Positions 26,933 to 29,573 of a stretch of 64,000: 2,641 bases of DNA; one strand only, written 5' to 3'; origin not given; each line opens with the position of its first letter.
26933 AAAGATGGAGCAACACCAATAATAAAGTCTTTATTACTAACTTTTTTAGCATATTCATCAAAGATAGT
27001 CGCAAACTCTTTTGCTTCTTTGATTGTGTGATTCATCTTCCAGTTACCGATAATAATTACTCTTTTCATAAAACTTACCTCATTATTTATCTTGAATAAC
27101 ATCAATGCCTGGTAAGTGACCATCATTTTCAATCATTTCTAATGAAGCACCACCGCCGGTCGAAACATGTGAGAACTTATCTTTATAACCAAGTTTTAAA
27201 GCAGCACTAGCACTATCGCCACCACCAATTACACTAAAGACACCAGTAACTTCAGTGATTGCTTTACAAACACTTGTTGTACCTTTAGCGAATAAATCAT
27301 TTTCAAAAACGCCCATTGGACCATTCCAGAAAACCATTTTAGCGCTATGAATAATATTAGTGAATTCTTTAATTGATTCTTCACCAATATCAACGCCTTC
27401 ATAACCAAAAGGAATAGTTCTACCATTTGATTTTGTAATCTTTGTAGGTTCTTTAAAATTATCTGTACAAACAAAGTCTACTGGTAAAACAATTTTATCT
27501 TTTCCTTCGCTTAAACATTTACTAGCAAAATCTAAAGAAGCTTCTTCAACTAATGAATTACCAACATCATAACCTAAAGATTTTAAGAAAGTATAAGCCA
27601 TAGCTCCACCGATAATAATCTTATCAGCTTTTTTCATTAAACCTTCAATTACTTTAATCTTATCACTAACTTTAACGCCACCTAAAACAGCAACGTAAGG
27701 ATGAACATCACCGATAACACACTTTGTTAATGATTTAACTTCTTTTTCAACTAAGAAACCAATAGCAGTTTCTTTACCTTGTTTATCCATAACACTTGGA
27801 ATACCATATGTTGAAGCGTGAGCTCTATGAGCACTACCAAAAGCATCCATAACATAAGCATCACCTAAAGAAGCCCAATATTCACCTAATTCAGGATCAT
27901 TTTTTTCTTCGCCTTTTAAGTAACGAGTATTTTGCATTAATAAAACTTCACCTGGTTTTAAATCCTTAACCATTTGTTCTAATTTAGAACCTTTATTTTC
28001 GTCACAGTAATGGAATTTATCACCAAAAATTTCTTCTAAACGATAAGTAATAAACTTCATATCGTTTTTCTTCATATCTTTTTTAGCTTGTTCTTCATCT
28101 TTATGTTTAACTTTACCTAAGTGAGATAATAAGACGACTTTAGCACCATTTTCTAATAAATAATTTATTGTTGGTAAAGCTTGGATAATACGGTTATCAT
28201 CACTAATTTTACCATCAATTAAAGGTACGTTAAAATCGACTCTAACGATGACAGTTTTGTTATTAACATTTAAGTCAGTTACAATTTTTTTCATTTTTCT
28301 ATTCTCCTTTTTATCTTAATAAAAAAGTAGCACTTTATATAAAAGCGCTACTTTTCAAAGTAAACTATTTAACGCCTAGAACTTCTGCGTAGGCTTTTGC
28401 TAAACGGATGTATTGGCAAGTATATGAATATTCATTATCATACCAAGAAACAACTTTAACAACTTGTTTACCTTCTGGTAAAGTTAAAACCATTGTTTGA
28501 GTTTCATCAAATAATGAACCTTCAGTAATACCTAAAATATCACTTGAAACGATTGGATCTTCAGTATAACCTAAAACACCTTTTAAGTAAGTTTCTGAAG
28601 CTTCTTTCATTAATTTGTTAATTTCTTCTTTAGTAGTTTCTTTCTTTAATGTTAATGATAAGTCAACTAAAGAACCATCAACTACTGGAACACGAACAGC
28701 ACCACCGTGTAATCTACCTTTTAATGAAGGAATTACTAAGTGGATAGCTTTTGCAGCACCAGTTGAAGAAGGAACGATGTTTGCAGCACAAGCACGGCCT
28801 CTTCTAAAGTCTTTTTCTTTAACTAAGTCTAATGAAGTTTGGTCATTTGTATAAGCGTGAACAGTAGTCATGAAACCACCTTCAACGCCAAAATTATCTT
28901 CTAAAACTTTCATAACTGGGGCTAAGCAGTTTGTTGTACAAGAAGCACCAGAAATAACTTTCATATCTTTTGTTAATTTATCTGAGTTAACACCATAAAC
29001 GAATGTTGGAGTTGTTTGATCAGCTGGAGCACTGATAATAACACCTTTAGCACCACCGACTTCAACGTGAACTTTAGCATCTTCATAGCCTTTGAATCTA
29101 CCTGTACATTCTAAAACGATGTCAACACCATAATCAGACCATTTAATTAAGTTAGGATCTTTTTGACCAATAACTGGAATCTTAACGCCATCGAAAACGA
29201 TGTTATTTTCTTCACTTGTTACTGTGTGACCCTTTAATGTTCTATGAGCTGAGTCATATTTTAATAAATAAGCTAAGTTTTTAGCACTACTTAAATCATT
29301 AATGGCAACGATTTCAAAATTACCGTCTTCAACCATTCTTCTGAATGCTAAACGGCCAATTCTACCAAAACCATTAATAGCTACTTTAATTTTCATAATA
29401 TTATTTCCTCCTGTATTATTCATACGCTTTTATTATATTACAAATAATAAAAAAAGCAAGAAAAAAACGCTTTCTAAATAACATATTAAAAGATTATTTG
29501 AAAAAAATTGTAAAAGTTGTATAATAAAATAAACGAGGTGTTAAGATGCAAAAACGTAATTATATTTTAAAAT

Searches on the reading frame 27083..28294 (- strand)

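Call 81: search_protein_families(library=pfam, proteins=[window:27083-28294:-], max_evalue=0.00001)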
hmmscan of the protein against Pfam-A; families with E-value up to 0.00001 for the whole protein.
window:27083-28294:- (403 aa): 1 family
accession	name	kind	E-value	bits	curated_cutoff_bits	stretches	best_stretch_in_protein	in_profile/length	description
PF00162.24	PGK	-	8.8e-138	459.9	27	1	5-389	1-377/379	Phosphoglycerate kinase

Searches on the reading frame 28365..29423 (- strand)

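Call 81: search_protein_families(library=pfam, proteins=[window:28365-29423:-], max_evalue=0.00001)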
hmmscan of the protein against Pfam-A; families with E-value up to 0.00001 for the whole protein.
window:28365-29423:- (352 aa): 2 families
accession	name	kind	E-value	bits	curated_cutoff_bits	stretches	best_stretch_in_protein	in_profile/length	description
PF02800.25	Gp_dh_C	-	7.9e-64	214.5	24.4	1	167-328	1-158/158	Glyceraldehyde 3-phosphate dehydrogenase, C-terminal domain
PF00044.30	Gp_dh_N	-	4.4e-35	120.4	31.7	1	12-111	1-99/101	Glyceraldehyde 3-phosphate dehydrogenase, NAD binding domain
